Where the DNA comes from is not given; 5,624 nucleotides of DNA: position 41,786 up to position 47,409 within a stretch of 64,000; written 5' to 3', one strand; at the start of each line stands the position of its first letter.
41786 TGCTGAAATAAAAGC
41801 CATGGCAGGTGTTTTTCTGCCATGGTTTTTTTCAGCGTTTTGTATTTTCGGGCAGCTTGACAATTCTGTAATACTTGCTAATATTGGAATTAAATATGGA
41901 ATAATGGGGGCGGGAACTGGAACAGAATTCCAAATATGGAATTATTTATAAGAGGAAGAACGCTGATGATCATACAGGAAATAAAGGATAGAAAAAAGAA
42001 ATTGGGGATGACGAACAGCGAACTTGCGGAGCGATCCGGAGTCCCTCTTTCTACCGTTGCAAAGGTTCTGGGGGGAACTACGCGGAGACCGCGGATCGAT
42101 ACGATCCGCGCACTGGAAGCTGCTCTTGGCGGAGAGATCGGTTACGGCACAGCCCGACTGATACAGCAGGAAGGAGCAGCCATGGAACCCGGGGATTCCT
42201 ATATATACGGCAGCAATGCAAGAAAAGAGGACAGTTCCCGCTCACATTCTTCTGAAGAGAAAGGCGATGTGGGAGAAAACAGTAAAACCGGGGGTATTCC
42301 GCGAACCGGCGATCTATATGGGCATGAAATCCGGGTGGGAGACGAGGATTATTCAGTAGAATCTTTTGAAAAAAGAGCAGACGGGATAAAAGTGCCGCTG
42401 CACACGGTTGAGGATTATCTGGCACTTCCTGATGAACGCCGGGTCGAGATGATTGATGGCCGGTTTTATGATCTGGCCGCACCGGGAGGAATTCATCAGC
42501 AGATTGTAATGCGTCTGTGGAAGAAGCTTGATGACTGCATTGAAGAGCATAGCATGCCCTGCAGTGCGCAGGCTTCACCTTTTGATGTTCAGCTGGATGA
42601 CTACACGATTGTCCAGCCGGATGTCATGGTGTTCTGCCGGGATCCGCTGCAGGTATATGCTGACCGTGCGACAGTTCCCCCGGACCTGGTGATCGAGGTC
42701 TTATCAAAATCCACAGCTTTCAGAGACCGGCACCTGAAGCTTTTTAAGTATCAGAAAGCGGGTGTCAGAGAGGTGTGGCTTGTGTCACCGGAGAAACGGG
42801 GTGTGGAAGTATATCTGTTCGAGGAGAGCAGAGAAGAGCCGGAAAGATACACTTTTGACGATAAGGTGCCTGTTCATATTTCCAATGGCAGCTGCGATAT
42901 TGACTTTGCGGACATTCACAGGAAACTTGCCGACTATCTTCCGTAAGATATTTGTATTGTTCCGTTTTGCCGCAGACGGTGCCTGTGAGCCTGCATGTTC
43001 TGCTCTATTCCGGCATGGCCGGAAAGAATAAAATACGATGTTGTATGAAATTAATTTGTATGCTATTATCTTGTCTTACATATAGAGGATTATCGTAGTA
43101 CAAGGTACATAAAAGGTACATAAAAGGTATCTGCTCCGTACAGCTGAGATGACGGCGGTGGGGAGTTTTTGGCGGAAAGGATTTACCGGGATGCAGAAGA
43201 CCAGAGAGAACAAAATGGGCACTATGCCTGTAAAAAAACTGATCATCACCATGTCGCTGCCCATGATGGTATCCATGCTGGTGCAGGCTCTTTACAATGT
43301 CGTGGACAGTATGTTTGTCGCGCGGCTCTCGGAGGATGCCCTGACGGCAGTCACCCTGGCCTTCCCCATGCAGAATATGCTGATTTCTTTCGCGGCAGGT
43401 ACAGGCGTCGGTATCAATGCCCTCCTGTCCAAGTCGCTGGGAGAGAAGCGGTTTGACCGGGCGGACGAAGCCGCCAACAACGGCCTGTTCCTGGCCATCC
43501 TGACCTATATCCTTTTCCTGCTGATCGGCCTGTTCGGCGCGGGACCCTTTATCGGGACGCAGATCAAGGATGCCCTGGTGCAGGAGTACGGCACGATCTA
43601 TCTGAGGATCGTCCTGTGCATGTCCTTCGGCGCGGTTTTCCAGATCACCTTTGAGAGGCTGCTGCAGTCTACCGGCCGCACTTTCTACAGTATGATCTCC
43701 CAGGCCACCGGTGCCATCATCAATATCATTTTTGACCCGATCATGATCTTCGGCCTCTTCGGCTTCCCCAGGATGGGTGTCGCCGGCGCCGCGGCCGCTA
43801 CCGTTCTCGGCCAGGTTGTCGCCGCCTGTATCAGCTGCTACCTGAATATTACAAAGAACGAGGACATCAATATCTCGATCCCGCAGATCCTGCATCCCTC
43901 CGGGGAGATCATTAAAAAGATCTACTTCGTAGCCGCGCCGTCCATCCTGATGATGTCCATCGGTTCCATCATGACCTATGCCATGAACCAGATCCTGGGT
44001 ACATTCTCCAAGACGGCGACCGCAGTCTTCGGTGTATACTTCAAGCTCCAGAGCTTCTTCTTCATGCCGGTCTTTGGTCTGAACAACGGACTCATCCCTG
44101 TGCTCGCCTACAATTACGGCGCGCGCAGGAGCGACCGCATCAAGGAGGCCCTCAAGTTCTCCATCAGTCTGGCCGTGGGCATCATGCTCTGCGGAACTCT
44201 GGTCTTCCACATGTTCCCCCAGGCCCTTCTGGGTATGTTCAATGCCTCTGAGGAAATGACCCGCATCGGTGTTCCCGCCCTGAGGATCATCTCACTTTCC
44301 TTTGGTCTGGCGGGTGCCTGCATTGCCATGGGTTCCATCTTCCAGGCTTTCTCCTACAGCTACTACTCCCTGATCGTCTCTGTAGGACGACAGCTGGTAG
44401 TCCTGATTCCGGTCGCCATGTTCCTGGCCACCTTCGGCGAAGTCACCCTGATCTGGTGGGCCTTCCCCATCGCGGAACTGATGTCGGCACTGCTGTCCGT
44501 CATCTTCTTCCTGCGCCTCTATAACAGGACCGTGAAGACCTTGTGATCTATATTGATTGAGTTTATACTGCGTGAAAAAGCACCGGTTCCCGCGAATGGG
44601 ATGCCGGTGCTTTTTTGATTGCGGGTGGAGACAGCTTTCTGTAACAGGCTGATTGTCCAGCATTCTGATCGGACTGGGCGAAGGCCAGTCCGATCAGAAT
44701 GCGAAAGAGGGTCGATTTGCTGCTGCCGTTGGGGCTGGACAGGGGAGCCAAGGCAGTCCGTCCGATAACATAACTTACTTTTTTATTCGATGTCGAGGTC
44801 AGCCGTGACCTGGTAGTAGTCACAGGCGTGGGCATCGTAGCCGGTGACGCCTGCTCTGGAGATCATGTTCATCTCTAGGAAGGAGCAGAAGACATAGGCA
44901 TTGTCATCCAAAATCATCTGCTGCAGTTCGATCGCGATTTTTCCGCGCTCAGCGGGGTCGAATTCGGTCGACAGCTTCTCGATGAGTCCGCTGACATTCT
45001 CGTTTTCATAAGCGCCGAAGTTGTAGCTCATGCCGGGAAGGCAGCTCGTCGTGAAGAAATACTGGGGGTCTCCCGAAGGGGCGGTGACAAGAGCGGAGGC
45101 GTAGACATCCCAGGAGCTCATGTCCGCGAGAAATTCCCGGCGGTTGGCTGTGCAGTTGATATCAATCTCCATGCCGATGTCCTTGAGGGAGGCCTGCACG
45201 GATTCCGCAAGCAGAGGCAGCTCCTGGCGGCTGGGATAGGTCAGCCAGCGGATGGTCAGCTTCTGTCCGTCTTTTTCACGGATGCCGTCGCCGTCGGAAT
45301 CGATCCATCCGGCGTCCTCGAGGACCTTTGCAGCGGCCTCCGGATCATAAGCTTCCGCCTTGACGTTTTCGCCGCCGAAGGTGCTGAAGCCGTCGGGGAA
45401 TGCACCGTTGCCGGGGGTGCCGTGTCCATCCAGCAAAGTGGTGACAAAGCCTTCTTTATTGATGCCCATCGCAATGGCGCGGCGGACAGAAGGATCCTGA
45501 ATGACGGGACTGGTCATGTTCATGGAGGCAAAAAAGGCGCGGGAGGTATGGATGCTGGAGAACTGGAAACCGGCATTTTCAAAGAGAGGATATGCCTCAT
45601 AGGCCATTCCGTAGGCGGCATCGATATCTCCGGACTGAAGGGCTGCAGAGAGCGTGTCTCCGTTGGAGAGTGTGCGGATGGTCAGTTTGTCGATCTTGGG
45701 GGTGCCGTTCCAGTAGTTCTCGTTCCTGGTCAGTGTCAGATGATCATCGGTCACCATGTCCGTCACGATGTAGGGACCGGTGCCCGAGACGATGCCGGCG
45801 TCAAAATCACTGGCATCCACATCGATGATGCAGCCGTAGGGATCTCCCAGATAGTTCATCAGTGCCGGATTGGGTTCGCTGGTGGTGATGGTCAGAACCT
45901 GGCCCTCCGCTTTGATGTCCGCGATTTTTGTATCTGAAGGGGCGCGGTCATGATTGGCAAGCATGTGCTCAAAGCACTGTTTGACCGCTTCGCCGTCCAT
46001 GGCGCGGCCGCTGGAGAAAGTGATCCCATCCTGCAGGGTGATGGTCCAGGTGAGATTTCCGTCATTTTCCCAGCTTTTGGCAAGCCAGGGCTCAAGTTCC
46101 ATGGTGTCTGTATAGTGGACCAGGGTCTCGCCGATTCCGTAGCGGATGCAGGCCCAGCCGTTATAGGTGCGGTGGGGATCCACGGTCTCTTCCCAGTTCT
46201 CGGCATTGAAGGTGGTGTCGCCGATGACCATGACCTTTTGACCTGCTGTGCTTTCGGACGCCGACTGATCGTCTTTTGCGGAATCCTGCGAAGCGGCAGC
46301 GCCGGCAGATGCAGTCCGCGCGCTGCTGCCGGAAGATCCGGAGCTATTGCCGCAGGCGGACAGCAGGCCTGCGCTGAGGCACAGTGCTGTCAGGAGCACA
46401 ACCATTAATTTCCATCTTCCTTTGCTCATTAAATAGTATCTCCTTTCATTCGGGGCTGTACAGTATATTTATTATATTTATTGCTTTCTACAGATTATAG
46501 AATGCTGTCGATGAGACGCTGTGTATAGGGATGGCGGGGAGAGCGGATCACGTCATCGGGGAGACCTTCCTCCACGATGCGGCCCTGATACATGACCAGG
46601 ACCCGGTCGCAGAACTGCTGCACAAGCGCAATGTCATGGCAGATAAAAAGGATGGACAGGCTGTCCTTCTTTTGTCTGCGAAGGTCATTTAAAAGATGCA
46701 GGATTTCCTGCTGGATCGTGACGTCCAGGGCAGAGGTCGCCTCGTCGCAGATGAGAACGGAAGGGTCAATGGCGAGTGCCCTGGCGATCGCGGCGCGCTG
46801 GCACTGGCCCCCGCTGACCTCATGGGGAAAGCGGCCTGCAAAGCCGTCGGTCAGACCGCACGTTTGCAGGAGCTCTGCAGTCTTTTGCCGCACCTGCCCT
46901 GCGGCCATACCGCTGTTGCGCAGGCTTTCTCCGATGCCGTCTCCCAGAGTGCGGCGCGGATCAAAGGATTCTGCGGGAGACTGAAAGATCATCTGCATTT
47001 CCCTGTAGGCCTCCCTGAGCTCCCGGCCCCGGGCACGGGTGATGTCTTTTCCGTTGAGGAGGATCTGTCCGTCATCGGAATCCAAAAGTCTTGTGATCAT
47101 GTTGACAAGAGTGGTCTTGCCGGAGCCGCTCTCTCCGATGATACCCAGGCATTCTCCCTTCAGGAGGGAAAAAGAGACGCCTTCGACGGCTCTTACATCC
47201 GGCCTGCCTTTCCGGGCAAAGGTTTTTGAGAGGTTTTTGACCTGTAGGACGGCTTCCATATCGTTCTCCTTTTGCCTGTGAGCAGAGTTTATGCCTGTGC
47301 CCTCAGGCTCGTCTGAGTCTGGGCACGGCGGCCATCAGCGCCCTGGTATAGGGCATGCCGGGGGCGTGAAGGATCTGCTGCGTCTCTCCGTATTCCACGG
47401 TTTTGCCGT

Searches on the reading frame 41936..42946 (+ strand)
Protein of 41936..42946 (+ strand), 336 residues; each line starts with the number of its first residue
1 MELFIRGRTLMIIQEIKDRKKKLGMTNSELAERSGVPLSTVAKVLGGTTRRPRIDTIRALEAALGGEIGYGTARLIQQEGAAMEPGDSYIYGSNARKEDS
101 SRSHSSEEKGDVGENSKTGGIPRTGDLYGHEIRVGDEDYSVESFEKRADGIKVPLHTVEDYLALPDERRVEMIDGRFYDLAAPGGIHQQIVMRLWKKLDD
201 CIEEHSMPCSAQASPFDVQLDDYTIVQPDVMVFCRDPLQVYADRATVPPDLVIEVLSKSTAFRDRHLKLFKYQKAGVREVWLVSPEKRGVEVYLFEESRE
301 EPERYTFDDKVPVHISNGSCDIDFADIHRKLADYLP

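Call 75: search_protein_families(library=pfam, proteins=[window:41936-42946:+], max_evalue=0.0001)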
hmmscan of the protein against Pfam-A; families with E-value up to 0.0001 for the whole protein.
window:41936-42946:+ (336 aa): 4 families
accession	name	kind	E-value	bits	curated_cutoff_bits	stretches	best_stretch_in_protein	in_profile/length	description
PF05685.18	Uma2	-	3.9e-32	111.5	27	1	158-305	1-151/172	Putative restriction endonuclease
PF01381.28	HTH_3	-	5.6e-09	36.3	23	1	16-68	1-52/55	Helix-turn-helix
PF13560.12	HTH_31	-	2.8e-05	24.8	27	1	15-65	5-55/64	Helix-turn-helix domain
PF13443.12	HTH_26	-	8.7e-05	23.1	22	0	22-65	8-51/63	Cro/C1-type HTH DNA-binding domain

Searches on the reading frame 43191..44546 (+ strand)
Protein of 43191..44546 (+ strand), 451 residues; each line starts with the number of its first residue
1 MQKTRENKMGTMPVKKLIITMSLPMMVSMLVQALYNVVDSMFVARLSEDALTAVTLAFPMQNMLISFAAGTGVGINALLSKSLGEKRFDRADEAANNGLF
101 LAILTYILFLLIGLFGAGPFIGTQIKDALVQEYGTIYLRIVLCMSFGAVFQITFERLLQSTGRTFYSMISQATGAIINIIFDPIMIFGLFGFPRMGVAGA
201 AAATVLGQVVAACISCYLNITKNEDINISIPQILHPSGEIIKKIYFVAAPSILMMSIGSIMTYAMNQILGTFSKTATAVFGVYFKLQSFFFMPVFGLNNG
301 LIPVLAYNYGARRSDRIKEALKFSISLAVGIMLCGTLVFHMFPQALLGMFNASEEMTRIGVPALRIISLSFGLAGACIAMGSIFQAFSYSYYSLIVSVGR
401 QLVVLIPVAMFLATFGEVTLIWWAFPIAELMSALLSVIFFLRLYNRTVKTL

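Call 75: search_protein_families(library=pfam, proteins=[window:43191-44546:+], max_evalue=0.0001)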
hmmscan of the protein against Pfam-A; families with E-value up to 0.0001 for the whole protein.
window:43191-44546:+ (451 aa): 2 families
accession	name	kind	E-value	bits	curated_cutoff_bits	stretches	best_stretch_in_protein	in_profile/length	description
PF01554.23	MatE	-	2.3e-46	157.9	24.9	2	24-184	1-161/161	MatE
PF01943.22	Polysacc_synt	-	1.3e-05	25.3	28.2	0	71-288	52-249/274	Polysaccharide biosynthesis protein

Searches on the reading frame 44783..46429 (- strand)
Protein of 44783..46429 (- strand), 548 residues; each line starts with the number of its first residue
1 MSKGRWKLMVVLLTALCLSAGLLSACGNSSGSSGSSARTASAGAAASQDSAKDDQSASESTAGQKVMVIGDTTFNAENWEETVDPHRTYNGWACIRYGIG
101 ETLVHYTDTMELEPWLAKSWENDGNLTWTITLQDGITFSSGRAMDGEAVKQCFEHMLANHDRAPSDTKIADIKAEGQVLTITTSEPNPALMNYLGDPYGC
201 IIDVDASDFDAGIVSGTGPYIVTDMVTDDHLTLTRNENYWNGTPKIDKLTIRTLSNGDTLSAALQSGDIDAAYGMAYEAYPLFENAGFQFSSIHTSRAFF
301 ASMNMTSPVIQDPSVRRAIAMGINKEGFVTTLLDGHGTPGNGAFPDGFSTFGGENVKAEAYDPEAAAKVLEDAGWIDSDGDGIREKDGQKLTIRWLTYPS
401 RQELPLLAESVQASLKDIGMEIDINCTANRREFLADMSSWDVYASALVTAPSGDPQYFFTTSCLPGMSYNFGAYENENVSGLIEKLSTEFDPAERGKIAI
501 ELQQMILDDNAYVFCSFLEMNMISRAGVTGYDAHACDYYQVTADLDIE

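Call 75: search_protein_families(library=pfam, proteins=[window:44783-46429:-], max_evalue=0.0001)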
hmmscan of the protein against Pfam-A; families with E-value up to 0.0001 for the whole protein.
window:44783-46429:- (548 aa): 1 family
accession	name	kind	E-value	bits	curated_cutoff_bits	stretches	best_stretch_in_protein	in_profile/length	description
PF00496.27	SBP_bac_5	-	2.5e-73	247.8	32.4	1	111-463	1-361/368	Bacterial extracellular solute-binding proteins, family 5 Middle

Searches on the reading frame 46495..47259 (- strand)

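Call 75: search_protein_families(library=pfam, proteins=[window:46495-47259:-], max_evalue=0.0001)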
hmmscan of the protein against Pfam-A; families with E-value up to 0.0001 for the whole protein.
window:46495-47259:- (254 aa): 3 families
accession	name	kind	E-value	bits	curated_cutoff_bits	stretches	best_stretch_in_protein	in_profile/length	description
PF00005.33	ABC_tran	-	1.6e-31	110.2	25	1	26-176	2-137/137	ABC transporter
PF13401.12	AAA_22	-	6.2e-10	39.9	27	1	37-207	7-122/130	AAA domain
PF08352.17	oligo_HPY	-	3.9e-05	24.4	27.1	1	229-253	1-25/65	Oligopeptide/dipeptide transporter, C-terminal region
